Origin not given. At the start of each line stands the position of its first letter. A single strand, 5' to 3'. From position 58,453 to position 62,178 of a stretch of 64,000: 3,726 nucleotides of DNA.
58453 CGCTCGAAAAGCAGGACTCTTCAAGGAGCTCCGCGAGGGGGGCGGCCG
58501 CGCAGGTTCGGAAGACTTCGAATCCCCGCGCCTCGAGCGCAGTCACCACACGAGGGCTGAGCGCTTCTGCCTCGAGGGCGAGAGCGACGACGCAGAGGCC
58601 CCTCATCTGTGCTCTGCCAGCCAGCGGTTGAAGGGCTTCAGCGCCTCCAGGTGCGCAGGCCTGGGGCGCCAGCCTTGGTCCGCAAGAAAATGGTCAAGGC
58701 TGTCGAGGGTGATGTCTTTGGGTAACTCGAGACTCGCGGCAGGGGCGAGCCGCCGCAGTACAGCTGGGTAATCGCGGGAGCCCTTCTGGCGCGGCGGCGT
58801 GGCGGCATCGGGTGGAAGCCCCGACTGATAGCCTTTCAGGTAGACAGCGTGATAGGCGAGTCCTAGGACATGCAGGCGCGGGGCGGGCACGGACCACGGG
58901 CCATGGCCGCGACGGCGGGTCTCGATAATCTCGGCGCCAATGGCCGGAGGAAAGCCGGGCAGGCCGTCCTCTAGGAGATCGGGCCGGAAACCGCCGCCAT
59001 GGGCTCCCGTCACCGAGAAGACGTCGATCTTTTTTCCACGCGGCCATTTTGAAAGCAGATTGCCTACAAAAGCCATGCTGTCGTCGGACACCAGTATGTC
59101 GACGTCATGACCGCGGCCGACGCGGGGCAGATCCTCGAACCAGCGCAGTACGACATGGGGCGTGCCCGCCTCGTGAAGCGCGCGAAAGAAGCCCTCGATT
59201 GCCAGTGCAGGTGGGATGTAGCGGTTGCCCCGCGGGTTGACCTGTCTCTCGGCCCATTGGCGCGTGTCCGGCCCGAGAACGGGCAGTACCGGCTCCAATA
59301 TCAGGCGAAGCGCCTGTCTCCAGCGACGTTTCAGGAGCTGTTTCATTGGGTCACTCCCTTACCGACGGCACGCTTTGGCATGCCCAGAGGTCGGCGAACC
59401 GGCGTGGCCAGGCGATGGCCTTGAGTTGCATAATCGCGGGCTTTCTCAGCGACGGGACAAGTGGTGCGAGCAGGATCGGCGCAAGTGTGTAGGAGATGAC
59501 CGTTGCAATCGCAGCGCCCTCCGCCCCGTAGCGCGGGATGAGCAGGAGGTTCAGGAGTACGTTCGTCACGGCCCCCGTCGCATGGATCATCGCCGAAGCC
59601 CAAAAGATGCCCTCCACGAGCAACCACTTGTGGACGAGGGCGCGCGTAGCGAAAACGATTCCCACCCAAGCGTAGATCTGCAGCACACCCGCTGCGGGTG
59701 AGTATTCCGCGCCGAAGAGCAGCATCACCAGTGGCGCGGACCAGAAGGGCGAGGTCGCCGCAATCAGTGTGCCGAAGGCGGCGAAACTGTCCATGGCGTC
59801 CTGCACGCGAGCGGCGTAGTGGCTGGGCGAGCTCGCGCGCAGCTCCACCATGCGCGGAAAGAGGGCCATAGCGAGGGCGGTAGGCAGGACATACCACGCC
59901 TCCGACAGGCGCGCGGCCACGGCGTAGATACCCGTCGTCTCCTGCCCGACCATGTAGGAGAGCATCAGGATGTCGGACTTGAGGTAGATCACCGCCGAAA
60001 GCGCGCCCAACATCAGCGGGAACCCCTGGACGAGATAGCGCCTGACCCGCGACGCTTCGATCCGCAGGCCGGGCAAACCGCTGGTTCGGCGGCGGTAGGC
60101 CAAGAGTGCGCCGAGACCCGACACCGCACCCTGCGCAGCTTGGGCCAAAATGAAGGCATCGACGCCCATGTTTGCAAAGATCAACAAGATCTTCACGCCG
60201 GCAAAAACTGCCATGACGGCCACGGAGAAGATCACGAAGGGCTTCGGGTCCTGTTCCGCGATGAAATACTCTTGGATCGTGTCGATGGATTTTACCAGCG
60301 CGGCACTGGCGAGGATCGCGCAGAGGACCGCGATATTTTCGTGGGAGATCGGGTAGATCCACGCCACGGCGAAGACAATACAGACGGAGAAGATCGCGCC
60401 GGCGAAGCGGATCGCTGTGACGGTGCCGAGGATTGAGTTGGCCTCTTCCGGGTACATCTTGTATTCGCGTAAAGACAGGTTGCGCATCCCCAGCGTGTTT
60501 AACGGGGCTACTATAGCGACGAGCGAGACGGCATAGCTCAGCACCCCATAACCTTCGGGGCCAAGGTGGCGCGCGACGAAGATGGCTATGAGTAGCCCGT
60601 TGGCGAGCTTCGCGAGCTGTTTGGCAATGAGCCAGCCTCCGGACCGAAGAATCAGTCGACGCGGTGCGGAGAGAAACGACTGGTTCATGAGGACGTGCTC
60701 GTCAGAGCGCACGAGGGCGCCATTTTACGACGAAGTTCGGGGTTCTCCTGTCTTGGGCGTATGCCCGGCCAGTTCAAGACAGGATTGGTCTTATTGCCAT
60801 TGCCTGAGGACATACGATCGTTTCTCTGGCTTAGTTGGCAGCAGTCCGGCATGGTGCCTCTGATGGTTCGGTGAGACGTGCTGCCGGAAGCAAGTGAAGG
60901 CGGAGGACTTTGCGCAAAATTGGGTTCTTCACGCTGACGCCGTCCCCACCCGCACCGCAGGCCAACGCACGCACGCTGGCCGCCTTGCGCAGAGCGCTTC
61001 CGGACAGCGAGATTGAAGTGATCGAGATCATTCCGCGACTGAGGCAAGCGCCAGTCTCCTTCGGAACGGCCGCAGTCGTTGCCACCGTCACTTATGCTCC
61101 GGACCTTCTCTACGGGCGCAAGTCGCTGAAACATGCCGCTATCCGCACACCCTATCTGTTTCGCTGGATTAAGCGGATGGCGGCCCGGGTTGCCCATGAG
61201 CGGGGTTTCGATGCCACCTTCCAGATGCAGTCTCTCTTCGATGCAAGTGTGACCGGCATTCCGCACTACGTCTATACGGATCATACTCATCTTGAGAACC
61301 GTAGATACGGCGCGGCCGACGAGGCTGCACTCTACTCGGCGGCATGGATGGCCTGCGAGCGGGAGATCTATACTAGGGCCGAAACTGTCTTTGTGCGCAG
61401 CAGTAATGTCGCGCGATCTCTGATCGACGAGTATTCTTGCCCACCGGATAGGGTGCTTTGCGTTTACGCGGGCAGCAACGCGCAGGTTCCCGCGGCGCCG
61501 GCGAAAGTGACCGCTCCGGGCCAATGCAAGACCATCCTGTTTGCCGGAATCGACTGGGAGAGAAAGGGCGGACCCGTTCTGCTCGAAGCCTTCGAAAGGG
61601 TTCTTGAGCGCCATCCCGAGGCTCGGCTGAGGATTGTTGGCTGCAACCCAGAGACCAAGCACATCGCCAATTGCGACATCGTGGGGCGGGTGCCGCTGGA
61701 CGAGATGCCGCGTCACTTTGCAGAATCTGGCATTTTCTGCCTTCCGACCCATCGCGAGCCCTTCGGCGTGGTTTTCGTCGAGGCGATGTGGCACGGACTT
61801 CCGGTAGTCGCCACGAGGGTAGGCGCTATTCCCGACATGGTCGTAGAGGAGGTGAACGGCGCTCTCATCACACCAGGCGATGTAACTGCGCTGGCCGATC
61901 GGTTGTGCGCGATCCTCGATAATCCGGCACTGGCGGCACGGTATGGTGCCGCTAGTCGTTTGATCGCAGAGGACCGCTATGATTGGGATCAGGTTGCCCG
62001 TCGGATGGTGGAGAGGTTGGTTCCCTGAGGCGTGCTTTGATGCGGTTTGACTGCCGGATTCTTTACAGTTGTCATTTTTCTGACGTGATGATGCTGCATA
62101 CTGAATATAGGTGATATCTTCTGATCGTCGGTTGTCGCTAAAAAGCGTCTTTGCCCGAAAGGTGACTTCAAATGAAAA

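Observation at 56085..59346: Two convergent, paralogous NTase-like + kinase-like modules embedded in the polysaccharide island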

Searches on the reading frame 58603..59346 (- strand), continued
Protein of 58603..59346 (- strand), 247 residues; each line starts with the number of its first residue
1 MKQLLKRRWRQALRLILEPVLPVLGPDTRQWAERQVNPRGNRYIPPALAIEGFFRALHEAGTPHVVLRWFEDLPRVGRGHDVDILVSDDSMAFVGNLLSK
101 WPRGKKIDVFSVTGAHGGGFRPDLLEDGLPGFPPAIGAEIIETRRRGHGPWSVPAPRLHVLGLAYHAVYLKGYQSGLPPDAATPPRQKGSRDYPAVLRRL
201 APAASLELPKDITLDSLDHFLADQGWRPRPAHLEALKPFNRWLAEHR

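Call 56: search_protein_families(library=pfam, alignment_id=A7, max_evalue=0.01)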
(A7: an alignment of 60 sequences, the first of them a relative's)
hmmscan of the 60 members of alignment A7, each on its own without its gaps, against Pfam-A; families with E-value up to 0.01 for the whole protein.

A. member 1, P0062 (634 aa): 0 families

B. families by the number of members that match (of 60 scanned): 11 families
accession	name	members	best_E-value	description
PF00069.31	Pkinase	10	1.4e-05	Protein kinase domain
PF00334.24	NDK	5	7e-06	Nucleoside diphosphate kinase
PF14907.12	NTP_transf_5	5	0.00028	Uncharacterised nucleotidyltransferase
PF14531.12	Kinase-like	2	0.0011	Kinase-like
PF13440.11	Polysacc_synt_3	1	1.2e-36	Polysaccharide biosynthesis protein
PF00535.33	Glycos_transf_2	1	3.2e-36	Glycosyl transferase family 2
PF10111.15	Glyco_tranf_2_2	1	8.8e-13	Glycosyltransferase like family 2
PF13641.12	Glyco_tranf_2_3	1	8.8e-13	Glycosyltransferase like family 2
PF01943.22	Polysacc_synt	1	1.4e-08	Polysaccharide biosynthesis protein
PF01636.29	APH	1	0.0043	Phosphotransferase enzyme family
PF19792.4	DUF6276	1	0.0097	Family of unknown function (DUF6276)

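Call 59: list_cluster_members(proteins=[P0062, P0066, P0069, P0068, P0070, P0072, P0090, P0074, P0081, P0119])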
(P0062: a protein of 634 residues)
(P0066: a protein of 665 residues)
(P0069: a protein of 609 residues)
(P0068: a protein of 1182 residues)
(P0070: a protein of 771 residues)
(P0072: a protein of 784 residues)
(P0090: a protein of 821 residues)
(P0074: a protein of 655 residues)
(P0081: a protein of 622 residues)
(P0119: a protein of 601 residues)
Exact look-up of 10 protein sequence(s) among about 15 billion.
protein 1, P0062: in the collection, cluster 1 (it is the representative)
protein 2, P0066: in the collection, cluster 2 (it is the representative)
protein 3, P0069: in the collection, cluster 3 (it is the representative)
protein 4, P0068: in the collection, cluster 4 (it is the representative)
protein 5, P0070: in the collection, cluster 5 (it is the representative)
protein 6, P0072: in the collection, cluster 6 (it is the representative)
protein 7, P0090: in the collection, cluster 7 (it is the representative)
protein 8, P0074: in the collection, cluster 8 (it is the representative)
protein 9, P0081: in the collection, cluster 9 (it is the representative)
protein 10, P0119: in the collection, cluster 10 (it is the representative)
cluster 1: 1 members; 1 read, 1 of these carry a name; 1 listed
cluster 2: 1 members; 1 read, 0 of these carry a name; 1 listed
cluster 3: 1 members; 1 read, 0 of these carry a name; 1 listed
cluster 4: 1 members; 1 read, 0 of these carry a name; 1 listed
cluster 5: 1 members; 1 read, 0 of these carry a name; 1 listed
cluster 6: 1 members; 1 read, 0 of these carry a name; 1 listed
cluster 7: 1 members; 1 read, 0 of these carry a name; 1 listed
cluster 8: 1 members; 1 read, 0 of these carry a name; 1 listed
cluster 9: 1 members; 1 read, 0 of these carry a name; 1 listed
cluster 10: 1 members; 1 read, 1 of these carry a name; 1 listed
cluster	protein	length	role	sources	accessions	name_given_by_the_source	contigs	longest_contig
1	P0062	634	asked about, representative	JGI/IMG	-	hypothetical protein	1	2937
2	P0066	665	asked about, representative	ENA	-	-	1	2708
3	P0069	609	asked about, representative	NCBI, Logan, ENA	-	-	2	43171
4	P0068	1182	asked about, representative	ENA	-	-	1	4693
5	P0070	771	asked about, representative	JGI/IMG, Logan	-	-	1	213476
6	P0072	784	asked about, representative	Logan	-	-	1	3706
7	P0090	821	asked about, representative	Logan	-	-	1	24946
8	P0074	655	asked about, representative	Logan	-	-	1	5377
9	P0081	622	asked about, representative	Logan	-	-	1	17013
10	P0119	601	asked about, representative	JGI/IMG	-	hypothetical protein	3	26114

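Call 60: find_related_loci(query=A7, collection=genome_contigs, flank=6000)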
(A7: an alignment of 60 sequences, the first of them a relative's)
Query A7 (634 aa) in genome_contigs; peptide patterns used: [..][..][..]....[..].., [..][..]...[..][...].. (x = any residue, [..] = any of these).
256 stretches matched a pattern; 224 encode a relative of the query (tblastn E <= 1e-3); the best 80 are kept; 80 distinct loci.
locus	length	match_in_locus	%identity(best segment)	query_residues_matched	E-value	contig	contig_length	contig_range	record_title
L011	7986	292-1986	41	18-600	1e-128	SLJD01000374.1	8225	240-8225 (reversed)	MAG: Phycisphaerales bacterium isolate CSSed165cm_224 CSSed16-5cm-37200, whole genome shotgun sequence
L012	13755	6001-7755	39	4-604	7e-127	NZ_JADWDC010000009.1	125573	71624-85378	Waterburya agarophytonicola KI4 NODE_45_length_125573_cov_246.596839, whole genome shotgun sequence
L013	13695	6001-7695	39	19-601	4e-126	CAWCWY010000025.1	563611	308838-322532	MAG: uncultured cyanobacterium isolate MFD03250.bin.2.89 genome assembly, contig: contig_28730, whole genome shotgun seq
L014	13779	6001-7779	40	5-608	5e-126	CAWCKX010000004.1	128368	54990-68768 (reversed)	MAG: uncultured cyanobacterium isolate MFD01721.bin.3.143 genome assembly, contig: contig_71023, whole genome shotgun se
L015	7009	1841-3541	39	17-601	2e-123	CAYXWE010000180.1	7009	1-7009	MAG TPA_asm: uncultured Pleurocapsa sp. isolate binchicken_co306_3 genome assembly, contig: NODE_1959_length_7009_cov_5.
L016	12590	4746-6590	37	5-631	4e-127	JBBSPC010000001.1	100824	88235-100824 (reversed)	MAG: Chroococcales cyanobacterium isolate LS6_sbin.46 LS6_sbin.46_K_1609747_L_100824_cov_29.0156, whole genome shotgun s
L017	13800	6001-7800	40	18-633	6e-122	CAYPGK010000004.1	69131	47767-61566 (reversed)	MAG TPA_asm: uncultured Gemmatimonadaceae bacterium isolate SRP268622_co1_34 genome assembly, contig: NODE_639_length_69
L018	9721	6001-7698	39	19-604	4e-121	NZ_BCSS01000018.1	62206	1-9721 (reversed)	Janibacter limosus NBRC 16128, whole genome shotgun sequence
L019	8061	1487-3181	38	19-601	3e-121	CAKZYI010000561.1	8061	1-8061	MAG TPA_asm: uncultured Pleurocapsa sp. isolate SRR3401483_bin.89_CONCOCT_v1.1_MAG genome assembly, contig: ERZ1740059.3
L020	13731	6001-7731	39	15-616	5e-121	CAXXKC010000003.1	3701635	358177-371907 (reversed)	MAG: Thermoguttaceae bacterium isolate 5b24180d-8fb2-49eb-a4f7-d23e2dbf3f86 genome assembly, contig: contig_3, whole gen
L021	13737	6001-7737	38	1-604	3e-118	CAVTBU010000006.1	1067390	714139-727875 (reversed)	MAG: Pirellulales bacterium isolate MFD02416.bin.1.42 genome assembly, contig: contig_18111, whole genome shotgun sequen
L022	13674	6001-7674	39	17-596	4e-118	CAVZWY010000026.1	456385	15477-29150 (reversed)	MAG: uncultured Planctomycetaceae bacterium isolate MFD02416.bin.2.64 genome assembly, contig: contig_58260, whole genom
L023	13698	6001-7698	39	17-604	6e-118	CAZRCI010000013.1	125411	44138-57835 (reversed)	MAG TPA_asm: uncultured Planctomycetaceae bacterium isolate SRP344714_co1_18 genome assembly, contig: NODE_333_length_12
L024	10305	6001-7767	37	19-627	6e-116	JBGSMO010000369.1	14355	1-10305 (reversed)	MAG: Pirellulales bacterium isolate JTS-AC232 k141_1416964, whole genome shotgun sequence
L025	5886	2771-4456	38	21-604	3e-114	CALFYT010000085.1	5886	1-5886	MAG TPA_asm: uncultured Planctomycetaceae bacterium isolate SRR7515930_bin.114_CONCOCT_v1.1_MAG genome assembly, contig:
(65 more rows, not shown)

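Call 63: search_protein_families(library=pfam, alignment_id=A8, max_evalue=0.00001)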
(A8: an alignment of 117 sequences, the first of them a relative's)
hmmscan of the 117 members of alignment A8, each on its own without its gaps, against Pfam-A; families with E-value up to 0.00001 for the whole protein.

A. member 1, L012:2384-3349:- (321 aa): 3 families
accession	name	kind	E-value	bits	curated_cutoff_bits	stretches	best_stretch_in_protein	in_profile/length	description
PF00535.33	Glycos_transf_2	-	3.1e-29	102.5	23.3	1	7-159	1-157/168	Glycosyl transferase family 2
PF13641.12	Glyco_tranf_2_3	-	4.3e-11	43.7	27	1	6-177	3-176/230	Glycosyltransferase like family 2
PF10111.15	Glyco_tranf_2_2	-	1.8e-08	34.6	27.3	1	9-104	5-105/276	Glycosyltransferase like family 2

B. families by the number of members that match (of 117 scanned): 75 families (the first 25 are shown)
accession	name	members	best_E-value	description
PF00535.33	Glycos_transf_2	22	1.9e-40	Glycosyl transferase family 2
PF13641.12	Glyco_tranf_2_3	18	1.4e-25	Glycosyltransferase like family 2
PF10111.15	Glyco_tranf_2_2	14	5.9e-15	Glycosyltransferase like family 2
PF00534.26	Glycos_transf_1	8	2.3e-32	Glycosyl transferases group 1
PF01370.27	Epimerase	6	4.4e-77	NAD dependent epimerase/dehydratase family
PF16363.11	GDP_Man_Dehyd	5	1.7e-153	GDP-mannose 4,6 dehydratase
PF13692.12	Glyco_trans_1_4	5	5.3e-28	Glycosyl transferases group 1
PF04321.23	RmlD_sub_bind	5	1.5e-17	RmlD substrate binding domain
PF13632.12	Glyco_trans_2_3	5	1.8e-09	Glycosyl transferase family group 2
PF01943.22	Polysacc_synt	4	2.8e-36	Polysaccharide biosynthesis protein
PF02719.21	Polysacc_synt_2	4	1.5e-18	Polysaccharide biosynthesis protein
PF13439.12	Glyco_transf_4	4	2e-11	Glycosyltransferase Family 4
PF13440.11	Polysacc_synt_3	3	3.3e-74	Polysaccharide biosynthesis protein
PF00005.33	ABC_tran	3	6.9e-33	ABC transporter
PF01073.25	3Beta_HSD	3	1.2e-21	3-beta hydroxysteroid dehydrogenase/isomerase family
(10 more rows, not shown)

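Call 79: search_protein_families(library=pfam, proteins=[P0068, P0070, P0083, P0090, P0066, P0069, P0071, L010:4484-5161:+, L009:1993-2850:+, L009:2888-3763:+], max_evalue=0.05)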
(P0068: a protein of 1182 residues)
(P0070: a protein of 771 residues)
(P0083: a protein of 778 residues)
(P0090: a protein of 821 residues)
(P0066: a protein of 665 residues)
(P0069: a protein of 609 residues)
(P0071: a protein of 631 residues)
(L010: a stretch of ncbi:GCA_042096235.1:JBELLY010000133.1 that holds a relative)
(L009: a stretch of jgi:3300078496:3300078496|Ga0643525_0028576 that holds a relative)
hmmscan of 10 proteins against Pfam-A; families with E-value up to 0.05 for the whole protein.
P0068 (1182 aa): 2 families
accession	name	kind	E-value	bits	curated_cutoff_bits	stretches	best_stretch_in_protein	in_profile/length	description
PF13440.11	Polysacc_synt_3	-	1.2e-36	126.9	23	1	44-335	1-293/293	Polysaccharide biosynthesis protein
PF01943.22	Polysacc_synt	-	1.4e-08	34.9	28.2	1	36-283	17-272/274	Polysaccharide biosynthesis protein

P0070 (771 aa): 1 family
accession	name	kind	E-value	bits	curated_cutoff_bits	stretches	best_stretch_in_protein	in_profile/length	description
PF00069.31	Pkinase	-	0.0059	16.5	31.7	1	611-664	103-158/263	Protein kinase domain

P0083 (778 aa): 1 family
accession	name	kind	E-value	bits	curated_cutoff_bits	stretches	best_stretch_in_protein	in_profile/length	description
PF00069.31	Pkinase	-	0.023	14.5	31.7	1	620-669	103-152/263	Protein kinase domain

P0090 (821 aa): 3 families
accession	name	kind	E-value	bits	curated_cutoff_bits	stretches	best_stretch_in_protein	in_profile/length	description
PF14907.12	NTP_transf_5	-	0.008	16.2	31.2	0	222-246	95-119/249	Uncharacterised nucleotidyltransferase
PF00334.24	NDK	-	0.04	14.2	27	0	402-438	8-44/135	Nucleoside diphosphate kinase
PF00069.31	Pkinase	-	0.044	13.6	31.7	0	639-685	103-149/263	Protein kinase domain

P0066 (665 aa): 1 family
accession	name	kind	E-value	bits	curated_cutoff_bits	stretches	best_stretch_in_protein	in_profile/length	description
PF00334.24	NDK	-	0.0062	16.9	27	0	265-299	3-37/135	Nucleoside diphosphate kinase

P0069 (609 aa): 1 family
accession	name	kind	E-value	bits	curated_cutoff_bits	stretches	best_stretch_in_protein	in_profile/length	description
PF00069.31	Pkinase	-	0.039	13.8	31.7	0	483-533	102-152/263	Protein kinase domain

P0071 (631 aa): 1 family
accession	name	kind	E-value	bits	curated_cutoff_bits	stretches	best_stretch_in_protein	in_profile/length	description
PF00069.31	Pkinase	-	0.023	14.6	31.7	1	498-524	118-144/263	Protein kinase domain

L010:4484-5161:+ (226 aa): 5 families
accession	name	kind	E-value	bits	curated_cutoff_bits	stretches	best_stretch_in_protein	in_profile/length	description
PF00069.31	Pkinase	-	2.6e-10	40.6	31.7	1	42-163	25-147/263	Protein kinase domain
PF07714.23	PK_Tyr_Ser-Thr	-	5e-06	26.5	23.1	1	41-162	28-150/258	Protein tyrosine and serine/threonine kinase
PF01163.29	RIO1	-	0.0004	20.5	22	1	25-161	17-151/187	RIO domain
PF01636.29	APH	-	0.00069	19.9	23.2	1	133-161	168-197/239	Phosphotransferase enzyme family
PF03109.22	ABC1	-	0.017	14.7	22.9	1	132-164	185-217/244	ABC1 atypical kinase-like domain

L009:1993-2850:+ (286 aa): 1 family
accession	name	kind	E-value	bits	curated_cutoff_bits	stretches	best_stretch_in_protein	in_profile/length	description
PF00535.33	Glycos_transf_2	-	0.026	14.9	23.3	1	103-147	54-98/168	Glycosyl transferase family 2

L009:2888-3763:+ (292 aa): 4 families
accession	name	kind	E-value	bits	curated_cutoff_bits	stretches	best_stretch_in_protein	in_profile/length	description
PF06293.20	Kdo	-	1.3e-10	41.5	21.3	1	99-223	66-186/207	Lipopolysaccharide kinase (Kdo/WaaP) family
PF01636.29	APH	-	0.0099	16.1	23.2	1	57-207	54-199/239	Phosphotransferase enzyme family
PF08122.17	NDUF_B12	-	0.019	15.3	22.7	1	77-100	3-26/55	NADH-ubiquinone oxidoreductase B12 subunit family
PF00069.31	Pkinase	-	0.042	13.7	31.7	0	146-202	88-142/263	Protein kinase domain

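Call 84: search_protein_families(library=padloc, proteins=[window:58603-59346:-, P0062, P0028], max_evalue=0.01)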
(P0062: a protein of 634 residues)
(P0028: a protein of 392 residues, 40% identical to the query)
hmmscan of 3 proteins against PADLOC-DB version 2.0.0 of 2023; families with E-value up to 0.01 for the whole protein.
window:58603-59346:- (247 aa): 0 families

P0062 (634 aa): 0 families

P0028 (392 aa): 0 families

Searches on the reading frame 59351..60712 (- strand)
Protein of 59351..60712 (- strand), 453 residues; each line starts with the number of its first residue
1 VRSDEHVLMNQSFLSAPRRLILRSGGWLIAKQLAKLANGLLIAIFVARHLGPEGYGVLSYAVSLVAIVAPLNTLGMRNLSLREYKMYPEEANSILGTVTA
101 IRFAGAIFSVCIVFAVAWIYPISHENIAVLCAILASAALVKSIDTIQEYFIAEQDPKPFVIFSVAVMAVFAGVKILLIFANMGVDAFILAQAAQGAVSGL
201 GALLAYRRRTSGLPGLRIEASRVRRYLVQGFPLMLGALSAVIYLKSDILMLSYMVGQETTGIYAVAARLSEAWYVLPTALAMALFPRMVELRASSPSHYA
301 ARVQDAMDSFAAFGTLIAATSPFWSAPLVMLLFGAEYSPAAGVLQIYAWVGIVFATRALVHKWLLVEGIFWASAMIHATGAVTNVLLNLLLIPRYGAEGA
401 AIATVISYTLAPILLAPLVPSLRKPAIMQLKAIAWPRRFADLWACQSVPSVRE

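Call 3: search_protein_families(library=pfam, proteins=[window:59351-60712:-], max_evalue=1)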
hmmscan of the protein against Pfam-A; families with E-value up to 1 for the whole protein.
window:59351-60712:- (453 aa): 3 families
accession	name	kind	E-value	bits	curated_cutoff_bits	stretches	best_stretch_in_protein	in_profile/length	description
PF01943.22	Polysacc_synt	-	1.8e-21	77.2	28.2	1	22-291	2-273/274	Polysaccharide biosynthesis protein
PF13440.11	Polysacc_synt_3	-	4.7e-18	65.9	23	1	46-340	2-291/293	Polysaccharide biosynthesis protein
PF24648.1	DUF7641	-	0.57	10.9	27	0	308-371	36-93/125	Domain of unknown function (DUF7641)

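Call 4: search_protein_families(library=ncbifam, proteins=[window:59351-60712:-], max_evalue=1)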
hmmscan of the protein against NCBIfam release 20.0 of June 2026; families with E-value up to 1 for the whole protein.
window:59351-60712:- (453 aa): 4 families
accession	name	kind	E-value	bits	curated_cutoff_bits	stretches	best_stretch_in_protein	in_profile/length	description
NF050818.1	PolSacchBiosHfsF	equivalog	5e-14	52.2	700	1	37-411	18-395/468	polysaccharide biosynthesis protein HfsF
NF041871.1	Wzx_EPS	equivalog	6e-13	48.3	800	1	33-415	14-398/492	exopolysaccharide biosynthesis flippase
NF007773.0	PRK10459.1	equivalog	0.00014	21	273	1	42-356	28-339/492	MOP flippase family protein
NF058619.1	Lipo_CAL66065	equivalog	0.14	11.8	115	1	129-166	9-46/180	GFO_1091 family lipoprotein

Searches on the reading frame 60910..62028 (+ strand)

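Call 72: search_protein_families(library=pfam, proteins=[window:60910-62028:+], max_evalue=0.001)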
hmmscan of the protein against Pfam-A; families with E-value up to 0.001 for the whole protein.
window:60910-62028:+ (372 aa): 6 families
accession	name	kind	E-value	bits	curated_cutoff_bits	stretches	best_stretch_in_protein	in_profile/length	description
PF13692.12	Glyco_trans_1_4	-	3.1e-29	102.5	27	1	207-338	2-142/142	Glycosyl transferases group 1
PF00534.26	Glycos_transf_1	-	3.1e-28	98.9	26.4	1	198-350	7-170/172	Glycosyl transferases group 1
PF20706.3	GT4-conflict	-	1.9e-10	40.7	26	1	111-365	106-384/385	Family 4 Glycosyltransferase in conflict systems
PF13439.12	Glyco_transf_4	-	1.2e-08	35.6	28.5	1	21-188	6-165/170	Glycosyltransferase Family 4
PF13524.12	Glyco_trans_1_2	-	2.1e-06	28.2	25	1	228-367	6-143/144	Glycosyl transferase-like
PF13579.12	Glyco_trans_4_4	-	3.8e-06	27.8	29.7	1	21-186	5-156/158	Glycosyl transferase 4-like domain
